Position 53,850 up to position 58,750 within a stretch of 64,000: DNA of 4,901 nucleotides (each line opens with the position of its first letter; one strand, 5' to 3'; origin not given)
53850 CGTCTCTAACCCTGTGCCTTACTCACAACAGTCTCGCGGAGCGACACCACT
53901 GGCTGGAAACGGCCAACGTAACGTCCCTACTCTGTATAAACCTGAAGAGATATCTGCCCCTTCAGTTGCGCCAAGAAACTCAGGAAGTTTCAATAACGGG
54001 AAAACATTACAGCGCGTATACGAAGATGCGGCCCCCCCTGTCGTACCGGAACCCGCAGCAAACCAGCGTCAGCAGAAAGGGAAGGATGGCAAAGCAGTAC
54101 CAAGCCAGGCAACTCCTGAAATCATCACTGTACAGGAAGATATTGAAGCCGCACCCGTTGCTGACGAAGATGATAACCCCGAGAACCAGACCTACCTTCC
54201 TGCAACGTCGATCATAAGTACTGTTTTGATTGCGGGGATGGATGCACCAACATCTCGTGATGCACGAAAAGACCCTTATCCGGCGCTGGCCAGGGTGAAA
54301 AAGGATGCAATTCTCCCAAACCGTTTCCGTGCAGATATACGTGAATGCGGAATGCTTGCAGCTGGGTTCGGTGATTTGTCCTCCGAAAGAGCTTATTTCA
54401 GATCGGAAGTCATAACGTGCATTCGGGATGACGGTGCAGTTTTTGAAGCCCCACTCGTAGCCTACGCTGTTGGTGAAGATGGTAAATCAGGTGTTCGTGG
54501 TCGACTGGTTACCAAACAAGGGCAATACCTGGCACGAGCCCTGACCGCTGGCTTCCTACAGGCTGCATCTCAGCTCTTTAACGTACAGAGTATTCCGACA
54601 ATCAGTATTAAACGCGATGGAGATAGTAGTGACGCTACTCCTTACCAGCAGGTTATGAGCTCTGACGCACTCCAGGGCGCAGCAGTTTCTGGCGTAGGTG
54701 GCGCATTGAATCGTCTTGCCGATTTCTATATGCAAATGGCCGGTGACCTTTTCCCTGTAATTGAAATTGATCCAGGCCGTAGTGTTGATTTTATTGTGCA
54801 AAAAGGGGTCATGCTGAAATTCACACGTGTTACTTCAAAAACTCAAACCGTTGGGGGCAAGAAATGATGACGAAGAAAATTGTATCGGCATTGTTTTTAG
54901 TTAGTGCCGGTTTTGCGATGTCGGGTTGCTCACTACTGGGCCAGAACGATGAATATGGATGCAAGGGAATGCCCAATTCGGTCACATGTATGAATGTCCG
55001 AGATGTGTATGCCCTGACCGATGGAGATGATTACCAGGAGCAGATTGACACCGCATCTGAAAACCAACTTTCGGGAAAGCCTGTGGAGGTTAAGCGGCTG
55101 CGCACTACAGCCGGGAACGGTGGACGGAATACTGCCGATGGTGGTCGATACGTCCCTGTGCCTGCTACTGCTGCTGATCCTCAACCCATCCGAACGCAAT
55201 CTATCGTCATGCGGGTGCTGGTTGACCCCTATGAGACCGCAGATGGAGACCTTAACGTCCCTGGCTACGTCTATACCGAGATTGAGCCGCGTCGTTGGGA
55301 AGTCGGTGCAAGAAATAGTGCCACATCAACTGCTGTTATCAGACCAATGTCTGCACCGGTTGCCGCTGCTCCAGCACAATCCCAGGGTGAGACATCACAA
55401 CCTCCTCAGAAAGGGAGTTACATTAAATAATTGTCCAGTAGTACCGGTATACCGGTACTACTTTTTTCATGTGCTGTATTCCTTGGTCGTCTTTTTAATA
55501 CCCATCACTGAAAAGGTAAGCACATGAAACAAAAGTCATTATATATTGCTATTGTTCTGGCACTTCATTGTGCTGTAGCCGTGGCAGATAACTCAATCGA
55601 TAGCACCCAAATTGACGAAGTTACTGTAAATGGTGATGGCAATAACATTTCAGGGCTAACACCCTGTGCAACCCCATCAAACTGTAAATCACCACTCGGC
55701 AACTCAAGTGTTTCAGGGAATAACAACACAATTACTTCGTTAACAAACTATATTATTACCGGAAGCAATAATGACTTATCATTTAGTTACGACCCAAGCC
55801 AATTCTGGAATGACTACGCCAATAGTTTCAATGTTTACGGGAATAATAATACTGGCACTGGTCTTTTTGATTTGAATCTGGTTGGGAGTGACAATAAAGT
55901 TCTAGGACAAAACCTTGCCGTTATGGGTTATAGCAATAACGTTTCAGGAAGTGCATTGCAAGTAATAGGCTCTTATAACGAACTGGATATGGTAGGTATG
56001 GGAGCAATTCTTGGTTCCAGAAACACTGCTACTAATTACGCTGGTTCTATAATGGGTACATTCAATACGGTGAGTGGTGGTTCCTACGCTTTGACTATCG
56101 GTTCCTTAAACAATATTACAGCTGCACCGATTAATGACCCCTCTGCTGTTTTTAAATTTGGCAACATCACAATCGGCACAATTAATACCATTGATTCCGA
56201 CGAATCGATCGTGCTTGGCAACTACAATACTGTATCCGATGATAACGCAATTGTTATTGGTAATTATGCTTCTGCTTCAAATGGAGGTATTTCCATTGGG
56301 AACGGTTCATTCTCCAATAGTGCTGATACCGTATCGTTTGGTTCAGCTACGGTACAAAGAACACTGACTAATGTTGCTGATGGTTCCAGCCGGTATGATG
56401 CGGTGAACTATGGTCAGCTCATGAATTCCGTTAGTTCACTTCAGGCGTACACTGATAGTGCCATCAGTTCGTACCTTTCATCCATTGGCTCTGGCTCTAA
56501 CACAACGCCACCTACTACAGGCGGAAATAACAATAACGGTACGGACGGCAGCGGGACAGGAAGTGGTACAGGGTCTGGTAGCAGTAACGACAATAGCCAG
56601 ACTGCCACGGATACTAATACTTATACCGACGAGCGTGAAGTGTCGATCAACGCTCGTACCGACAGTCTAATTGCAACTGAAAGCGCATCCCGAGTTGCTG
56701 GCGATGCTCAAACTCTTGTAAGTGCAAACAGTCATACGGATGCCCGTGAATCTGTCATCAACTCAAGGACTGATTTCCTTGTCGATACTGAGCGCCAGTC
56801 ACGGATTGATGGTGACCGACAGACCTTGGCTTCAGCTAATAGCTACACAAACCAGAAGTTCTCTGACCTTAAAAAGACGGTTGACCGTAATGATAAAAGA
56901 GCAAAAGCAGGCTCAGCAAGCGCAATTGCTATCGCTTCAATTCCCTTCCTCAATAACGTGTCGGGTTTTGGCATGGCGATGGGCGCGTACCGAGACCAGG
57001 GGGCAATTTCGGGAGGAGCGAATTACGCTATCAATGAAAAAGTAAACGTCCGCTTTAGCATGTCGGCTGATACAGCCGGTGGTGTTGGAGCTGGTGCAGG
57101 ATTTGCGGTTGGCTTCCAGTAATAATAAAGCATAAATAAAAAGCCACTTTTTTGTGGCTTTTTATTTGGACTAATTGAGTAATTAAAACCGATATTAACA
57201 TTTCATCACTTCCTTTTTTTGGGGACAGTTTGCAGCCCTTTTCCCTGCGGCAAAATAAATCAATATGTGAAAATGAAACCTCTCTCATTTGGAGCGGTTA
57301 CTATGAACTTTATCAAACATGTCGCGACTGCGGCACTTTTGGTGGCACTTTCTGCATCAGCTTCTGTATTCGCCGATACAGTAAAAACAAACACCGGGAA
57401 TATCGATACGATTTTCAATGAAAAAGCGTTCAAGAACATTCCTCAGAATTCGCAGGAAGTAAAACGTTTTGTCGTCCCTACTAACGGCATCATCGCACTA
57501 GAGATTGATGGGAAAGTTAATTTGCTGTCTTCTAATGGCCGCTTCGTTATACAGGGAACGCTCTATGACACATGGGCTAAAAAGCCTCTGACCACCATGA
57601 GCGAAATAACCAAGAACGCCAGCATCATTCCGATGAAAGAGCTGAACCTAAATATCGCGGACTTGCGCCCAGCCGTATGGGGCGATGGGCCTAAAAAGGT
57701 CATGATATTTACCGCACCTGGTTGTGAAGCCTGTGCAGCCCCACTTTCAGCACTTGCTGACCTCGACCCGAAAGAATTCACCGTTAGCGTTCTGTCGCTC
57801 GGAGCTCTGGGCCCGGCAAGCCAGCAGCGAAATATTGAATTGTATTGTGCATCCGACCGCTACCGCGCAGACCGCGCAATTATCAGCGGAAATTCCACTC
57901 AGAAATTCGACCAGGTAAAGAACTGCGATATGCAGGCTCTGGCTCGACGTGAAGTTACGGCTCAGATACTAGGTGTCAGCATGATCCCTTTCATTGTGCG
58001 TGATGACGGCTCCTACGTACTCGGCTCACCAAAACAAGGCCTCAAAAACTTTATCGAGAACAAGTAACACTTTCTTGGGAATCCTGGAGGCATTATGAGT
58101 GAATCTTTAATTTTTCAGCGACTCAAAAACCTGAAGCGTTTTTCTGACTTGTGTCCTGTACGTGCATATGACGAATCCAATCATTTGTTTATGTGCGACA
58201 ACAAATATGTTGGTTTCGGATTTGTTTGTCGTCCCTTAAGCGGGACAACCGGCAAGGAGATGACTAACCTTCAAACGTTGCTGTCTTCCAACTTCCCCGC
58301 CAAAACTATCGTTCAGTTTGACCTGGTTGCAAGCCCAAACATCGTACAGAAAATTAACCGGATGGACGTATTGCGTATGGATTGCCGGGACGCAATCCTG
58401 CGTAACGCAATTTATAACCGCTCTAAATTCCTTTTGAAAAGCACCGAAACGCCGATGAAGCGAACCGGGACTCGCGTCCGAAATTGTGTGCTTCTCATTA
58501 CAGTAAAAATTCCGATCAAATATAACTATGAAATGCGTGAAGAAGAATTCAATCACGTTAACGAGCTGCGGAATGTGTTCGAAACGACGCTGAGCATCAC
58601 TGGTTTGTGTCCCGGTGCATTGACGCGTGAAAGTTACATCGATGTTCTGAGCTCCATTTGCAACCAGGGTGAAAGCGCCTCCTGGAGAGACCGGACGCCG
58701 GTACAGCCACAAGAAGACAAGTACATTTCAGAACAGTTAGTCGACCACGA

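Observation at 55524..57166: Trimeric autotransporter adhesin encoded inside the F-type T4SS operon in the slot where traA lies in SXT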

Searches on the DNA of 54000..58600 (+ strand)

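Call 21: search_dna_similar(query=window:54000-58600:+, collection=plasmids, mode=distant, max_rows=40, rows=spread)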
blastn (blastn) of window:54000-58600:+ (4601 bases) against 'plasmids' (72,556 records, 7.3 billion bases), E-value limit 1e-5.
Records with a match: 255; places in all: 258; records where one place covers at least 80% of the query: 74.
Best place of each record, by identity: >=99% 68; 90-95% 11; 80-90% 1; 60-80% 175.
By first word of the organism name: Providencia 58; Citrobacter 56; Proteus 26; Vibrio 24; Pseudomonas 20; Klebsiella 19; Escherichia 13; Moellerella 10; Enterobacter 5; Arsenophonus 3; and 15 more.
By predicted mobility (MOB-suite, as given by PLSDB): conjugative 182; mobilizable 56; non-mobilizable 17.
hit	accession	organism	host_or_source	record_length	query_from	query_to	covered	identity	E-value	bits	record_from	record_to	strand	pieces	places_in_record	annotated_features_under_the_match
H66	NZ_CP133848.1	Citrobacter freundii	Homo sapiens,pure culture,drain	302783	1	4601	100%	100.0%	0e+0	8315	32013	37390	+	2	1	YadA-like family protein | TraB/VirB10 family protein | DsbC family protein | IS1 family transposase | hypothetical protein | and 2 other names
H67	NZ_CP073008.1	Citrobacter sp. BIDMC108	Homo sapiens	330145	1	4601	100%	100.0%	0e+0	8298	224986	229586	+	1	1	YadA-like family protein | TraB/VirB10 family protein | DsbC family protein | traV: type IV conjugative transfer system lipoprotein TraV | traC: type IV secretion system protein TraC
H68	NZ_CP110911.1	Citrobacter freundii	Homo sapiens,blood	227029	1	4601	100%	100.0%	0e+0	8298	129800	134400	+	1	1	YadA-like family protein | TraB/VirB10 family protein | DsbC family protein | traV: type IV conjugative transfer system lipoprotein TraV | traC: type IV secretion system protein TraC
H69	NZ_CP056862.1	Citrobacter sp. RHBSTW-00107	culture,Freshwater sample from ...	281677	1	4601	100%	100.0%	0e+0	8298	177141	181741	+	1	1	YadA-like family protein | TraB/VirB10 family protein | DsbC family protein | traV: type IV conjugative transfer system lipoprotein TraV | traC: type IV secretion system protein TraC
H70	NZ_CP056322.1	Citrobacter sp. RHBSTW-00821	culture,Freshwater sample from ...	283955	1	4601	100%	100.0%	0e+0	8298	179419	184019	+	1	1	YadA-like family protein | TraB/VirB10 family protein | DsbC family protein | traV: type IV conjugative transfer system lipoprotein TraV | traC: type IV secretion system protein TraC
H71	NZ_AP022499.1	Enterobacter kobei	-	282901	1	4601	100%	100.0%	0e+0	8298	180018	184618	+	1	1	YadA-like family protein | TraB/VirB10 family protein | DsbC family protein | traV: type IV conjugative transfer system lipoprotein TraV | traC: type IV secretion system protein TraC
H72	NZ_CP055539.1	Citrobacter freundii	culture,Wastewater effluent sample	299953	1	4601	100%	100.0%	0e+0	8298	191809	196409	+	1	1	YadA-like family protein | TraB/VirB10 family protein | DsbC family protein | traV: type IV conjugative transfer system lipoprotein TraV | traC: type IV secretion system protein TraC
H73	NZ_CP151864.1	Citrobacter freundii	-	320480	1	4601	100%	100.0%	0e+0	8298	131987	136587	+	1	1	YadA-like family protein | TraB/VirB10 family protein | DsbC family protein | traV: type IV conjugative transfer system lipoprotein TraV | traC: type IV secretion system protein TraC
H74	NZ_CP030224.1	Salmonella enterica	-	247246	1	4601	100%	100.0%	0e+0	8294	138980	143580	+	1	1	YadA-like family protein | TraB/VirB10 family protein | DsbC family protein | traV: type IV conjugative transfer system lipoprotein TraV | traC: type IV secretion system protein TraC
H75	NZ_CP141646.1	Citrobacter freundii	Homo sapiens,cerebrospinal fluid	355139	1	4601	100%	100.0%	0e+0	8294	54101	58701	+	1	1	YadA-like family protein | TraB/VirB10 family protein | DsbC family protein | traV: type IV conjugative transfer system lipoprotein TraV | traC: type IV secretion system protein TraC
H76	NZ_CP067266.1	Escherichia coli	cell culture,waste water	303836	1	4601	100%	91.4%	0e+0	6476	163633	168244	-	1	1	YadA-like family protein | TraB/VirB10 family protein | DsbC family protein | traV: type IV conjugative transfer system lipoprotein TraV | traC: type IV secretion system protein TraC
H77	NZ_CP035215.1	Klebsiella michiganensis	Homo sapiens,Rectal Swab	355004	1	4601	100%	91.3%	0e+0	6461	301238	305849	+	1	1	YadA-like family protein | TraB/VirB10 family protein | DsbC family protein | traV: type IV conjugative transfer system lipoprotein TraV | traC: type IV secretion system protein TraC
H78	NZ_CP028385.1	Providencia heimbachae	porcine,cell culture,feces from ...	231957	78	4601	52%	68.4%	2e-125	859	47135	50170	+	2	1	TrbI/VirB10 family protein | DsbC family protein | traV: type IV conjugative transfer system lipoprotein TraV | traC: type IV secretion system protein TraC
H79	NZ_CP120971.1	Moellerella wisconsensis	mutton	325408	78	4601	52%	68.3%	9e-123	850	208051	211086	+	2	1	TrbI/VirB10 family protein | DsbC family protein | traV: type IV conjugative transfer system lipoprotein TraV | traC: type IV secretion system protein TraC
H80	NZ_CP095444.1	Providencia stuartii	Homo sapiens,Splenic fine needle ...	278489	77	4553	51%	69.2%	3e-128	937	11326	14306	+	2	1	TrbI/VirB10 family protein | DsbC family protein | traV: type IV conjugative transfer system lipoprotein TraV | traC: type IV secretion system protein TraC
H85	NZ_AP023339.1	Klebsiella pneumoniae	Homo sapiens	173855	188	4481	47%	68.7%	8e-124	785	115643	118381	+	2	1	DsbC family protein | TraB/VirB10 family protein | traV: type IV conjugative transfer system lipoprotein TraV | traC: type IV secretion system protein TraC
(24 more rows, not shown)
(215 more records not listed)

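Call 22: get_annotated_region(hit=H79, flank=6000)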
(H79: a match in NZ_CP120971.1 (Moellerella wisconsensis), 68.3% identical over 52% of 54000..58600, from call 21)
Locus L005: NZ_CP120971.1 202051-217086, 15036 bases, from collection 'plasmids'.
description: Moellerella wisconsensis strain XJ22MSE1 plasmid pXJ22MSE1-1, complete sequence
organism: Moellerella wisconsensis (NCBI taxid 158849)
taxonomy: Bacteria; Pseudomonadota; Gammaproteobacteria; Enterobacterales; Morganellaceae; Moellerella; Moellerella wisconsensis
host: -; source: mutton; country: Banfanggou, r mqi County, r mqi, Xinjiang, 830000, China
typing (MOB-suite, as given by PLSDB): conjugative; relaxase MOBH; mating-pair formation MPF_T
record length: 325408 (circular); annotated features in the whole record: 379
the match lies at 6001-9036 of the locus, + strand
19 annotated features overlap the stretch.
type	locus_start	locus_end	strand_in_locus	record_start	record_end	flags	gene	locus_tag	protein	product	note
CDS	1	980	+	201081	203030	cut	traD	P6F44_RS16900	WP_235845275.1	conjugative transfer system coupling protein TraD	GO:0015074 - DNA integration [Evidence IEA]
CDS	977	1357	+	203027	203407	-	-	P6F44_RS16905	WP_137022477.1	hypothetical protein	-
CDS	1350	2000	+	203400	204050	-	-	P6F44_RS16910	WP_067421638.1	DUF4400 domain-containing protein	-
CDS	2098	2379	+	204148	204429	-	-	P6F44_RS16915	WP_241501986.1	hypothetical protein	-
CDS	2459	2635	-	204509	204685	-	-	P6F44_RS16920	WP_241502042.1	hypothetical protein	-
CDS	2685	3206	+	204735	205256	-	-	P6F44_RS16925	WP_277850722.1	thioredoxin domain-containing protein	-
CDS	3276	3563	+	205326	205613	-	traL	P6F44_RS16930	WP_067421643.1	type IV conjugative transfer system protein TraL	-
CDS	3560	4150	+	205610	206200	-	-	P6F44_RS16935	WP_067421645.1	TraE/TraK family type IV conjugative transfer system protein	-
CDS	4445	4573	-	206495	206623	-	-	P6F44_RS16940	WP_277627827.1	hypothetical protein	-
CDS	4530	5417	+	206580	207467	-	-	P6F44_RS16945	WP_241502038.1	type-F conjugative transfer system secretin TraK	-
CDS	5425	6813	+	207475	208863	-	-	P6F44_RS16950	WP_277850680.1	TrbI/VirB10 family protein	-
CDS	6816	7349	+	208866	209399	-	traV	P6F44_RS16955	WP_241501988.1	type IV conjugative transfer system lipoprotein TraV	-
CDS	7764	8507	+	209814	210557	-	-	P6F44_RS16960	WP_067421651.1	DsbC family protein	-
CDS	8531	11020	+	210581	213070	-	traC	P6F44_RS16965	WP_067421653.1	type IV secretion system protein TraC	-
CDS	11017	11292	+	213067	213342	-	-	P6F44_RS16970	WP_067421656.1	hypothetical protein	-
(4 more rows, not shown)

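Call 23: get_annotated_region(hit=H66, flank=500)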
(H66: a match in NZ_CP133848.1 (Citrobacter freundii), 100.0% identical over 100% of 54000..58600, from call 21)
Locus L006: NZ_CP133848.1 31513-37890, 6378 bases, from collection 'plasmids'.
description: Citrobacter freundii strain CF2 plasmid unnamed2, complete sequence
organism: Citrobacter freundii (NCBI taxid 546)
taxonomy: Bacteria; Pseudomonadota; Gammaproteobacteria; Enterobacterales; Enterobacteriaceae; Citrobacter; Citrobacter freundii
host: -; source: Homo sapiens,pure culture,drain; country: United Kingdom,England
typing (MOB-suite, as given by PLSDB): mobilizable; replicon Col(VCM04); relaxase MOBH
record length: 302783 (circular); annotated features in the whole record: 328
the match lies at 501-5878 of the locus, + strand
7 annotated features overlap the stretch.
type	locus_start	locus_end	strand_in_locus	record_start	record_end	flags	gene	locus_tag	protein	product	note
CDS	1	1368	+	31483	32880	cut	-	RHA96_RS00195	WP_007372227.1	TraB/VirB10 family protein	-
CDS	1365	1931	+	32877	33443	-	traV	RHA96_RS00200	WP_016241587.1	type IV conjugative transfer system lipoprotein TraV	-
CDS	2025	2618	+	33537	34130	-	-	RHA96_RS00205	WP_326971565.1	hypothetical protein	-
CDS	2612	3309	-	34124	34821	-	-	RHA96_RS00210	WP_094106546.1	IS1 family transposase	-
CDS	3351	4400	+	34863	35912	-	-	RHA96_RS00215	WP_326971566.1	YadA-like family protein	-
CDS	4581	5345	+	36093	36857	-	-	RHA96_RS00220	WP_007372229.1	DsbC family protein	-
CDS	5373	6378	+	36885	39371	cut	traC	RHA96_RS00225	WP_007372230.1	type IV secretion system protein TraC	-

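Call 24: get_annotated_region(hit=H85, flank=3000)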
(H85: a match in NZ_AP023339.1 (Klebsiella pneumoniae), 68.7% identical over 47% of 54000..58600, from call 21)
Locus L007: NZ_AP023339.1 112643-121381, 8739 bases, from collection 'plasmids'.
description: Klebsiella pneumoniae strain MH15-269M plasmid pMH15-269M_2, complete sequence
organism: Klebsiella pneumoniae (NCBI taxid 573)
taxonomy: Bacteria; Pseudomonadota; Gammaproteobacteria; Enterobacterales; Enterobacteriaceae; Klebsiella; Klebsiella pneumoniae
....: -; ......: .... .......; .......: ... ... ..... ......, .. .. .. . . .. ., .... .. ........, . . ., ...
typing (MOB-suite, as given by PLSDB): conjugative; replicon rep_cluster_2127; relaxase MOBH; mating-pair formation MPF_F
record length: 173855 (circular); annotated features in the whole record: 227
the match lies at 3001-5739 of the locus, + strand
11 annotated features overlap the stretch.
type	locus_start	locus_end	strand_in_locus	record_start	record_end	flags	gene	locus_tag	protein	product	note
CDS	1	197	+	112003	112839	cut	-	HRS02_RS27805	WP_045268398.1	thioredoxin domain-containing protein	-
CDS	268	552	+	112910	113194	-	traL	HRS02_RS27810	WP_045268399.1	type IV conjugative transfer system protein TraL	-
CDS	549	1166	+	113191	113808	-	-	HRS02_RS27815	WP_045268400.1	TraE/TraK family type IV conjugative transfer system protein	-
CDS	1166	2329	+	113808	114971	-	-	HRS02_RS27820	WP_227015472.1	type-F conjugative transfer system secretin TraK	-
CDS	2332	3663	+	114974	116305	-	-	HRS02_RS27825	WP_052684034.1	TraB/VirB10 family protein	-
CDS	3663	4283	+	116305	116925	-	traV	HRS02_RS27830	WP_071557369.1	type IV conjugative transfer system lipoprotein TraV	-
CDS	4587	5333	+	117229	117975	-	-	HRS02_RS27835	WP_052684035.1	DsbC family protein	-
CDS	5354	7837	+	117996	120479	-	traC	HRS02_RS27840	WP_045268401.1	type IV secretion system protein TraC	-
CDS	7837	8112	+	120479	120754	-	-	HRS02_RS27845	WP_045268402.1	hypothetical protein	-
CDS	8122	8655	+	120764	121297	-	-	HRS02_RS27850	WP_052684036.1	S26 family signal peptidase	GO:0006465 - signal peptide processing [Evidence IEA]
CDS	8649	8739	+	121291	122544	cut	-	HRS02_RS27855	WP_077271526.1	TrbC family F-type conjugative pilus assembly protein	-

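Call 53: search_rna_families(sources=[L013, L012], threshold=evalue, max_evalue=1)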
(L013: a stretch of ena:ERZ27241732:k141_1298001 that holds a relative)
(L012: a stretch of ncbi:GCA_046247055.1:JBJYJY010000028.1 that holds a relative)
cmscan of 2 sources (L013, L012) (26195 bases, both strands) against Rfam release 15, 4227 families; matches with E-value up to 1: 0.
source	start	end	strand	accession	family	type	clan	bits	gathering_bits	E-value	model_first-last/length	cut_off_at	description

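Call 54: search_rna_families(source=window, start=54800, end=57400, threshold=evalue, max_evalue=1)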
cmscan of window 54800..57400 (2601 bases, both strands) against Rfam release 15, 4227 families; matches with E-value up to 1: 0.
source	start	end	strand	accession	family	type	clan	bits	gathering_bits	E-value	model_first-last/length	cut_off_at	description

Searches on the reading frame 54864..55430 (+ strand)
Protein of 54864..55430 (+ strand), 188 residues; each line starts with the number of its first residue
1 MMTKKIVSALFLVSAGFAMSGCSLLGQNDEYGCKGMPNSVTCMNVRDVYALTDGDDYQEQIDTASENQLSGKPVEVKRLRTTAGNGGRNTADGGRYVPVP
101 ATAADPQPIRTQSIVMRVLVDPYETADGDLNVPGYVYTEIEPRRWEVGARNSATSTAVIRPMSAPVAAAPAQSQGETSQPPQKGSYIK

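Call 3: search_protein_families(library=pfam, proteins=[window:54864-55430:+], max_evalue=0.01)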
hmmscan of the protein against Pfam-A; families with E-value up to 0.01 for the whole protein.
window:54864-55430:+ (188 aa): 1 family
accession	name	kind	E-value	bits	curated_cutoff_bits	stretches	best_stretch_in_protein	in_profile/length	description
PF09676.15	TraV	-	1.2e-19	72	21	1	29-145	1-128/128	Type IV conjugative transfer system lipoprotein (TraV)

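Call 4: search_protein_families(library=ncbifam, proteins=[window:54864-55430:+], max_evalue=0.01)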
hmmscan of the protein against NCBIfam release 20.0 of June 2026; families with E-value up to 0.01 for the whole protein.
window:54864-55430:+ (188 aa): 1 family
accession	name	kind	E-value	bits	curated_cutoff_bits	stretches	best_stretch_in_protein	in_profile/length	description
TIGR02747.1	TraV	equivalog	1.9e-16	61.1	44.75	1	8-145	4-145/145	type IV conjugative transfer system lipoprotein TraV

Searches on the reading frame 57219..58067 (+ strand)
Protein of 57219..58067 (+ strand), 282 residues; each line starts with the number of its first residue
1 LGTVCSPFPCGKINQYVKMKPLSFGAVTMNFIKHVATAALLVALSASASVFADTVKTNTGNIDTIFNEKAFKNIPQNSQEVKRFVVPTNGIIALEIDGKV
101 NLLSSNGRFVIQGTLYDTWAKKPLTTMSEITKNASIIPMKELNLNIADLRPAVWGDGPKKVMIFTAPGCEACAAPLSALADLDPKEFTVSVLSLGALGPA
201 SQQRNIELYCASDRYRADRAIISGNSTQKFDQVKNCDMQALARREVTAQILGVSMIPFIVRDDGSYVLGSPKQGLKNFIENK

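Call 3: search_protein_families(library=pfam, proteins=[window:57219-58067:+], max_evalue=0.01)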
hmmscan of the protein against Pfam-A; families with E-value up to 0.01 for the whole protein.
window:57219-58067:+ (282 aa): 2 families
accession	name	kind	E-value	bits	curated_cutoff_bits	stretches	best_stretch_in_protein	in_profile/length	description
PF13098.12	Thioredoxin_2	-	0.00024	21.9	27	1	156-265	4-85/104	Thioredoxin-like domain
PF10411.14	DsbC_N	-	0.00049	20.1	25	1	86-125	29-69/70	Disulfide bond isomerase protein N-terminal domain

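Call 4: search_protein_families(library=ncbifam, proteins=[window:57219-58067:+], max_evalue=0.01)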
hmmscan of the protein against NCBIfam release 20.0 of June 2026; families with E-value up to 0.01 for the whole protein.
window:57219-58067:+ (282 aa): 1 family
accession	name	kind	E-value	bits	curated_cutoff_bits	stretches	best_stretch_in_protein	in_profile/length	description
NF008129.0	PRK10877.1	equivalog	3.2e-08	33.1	215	1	71-280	30-228/237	bifunctional protein-disulfide isomerase/oxidoreductase DsbC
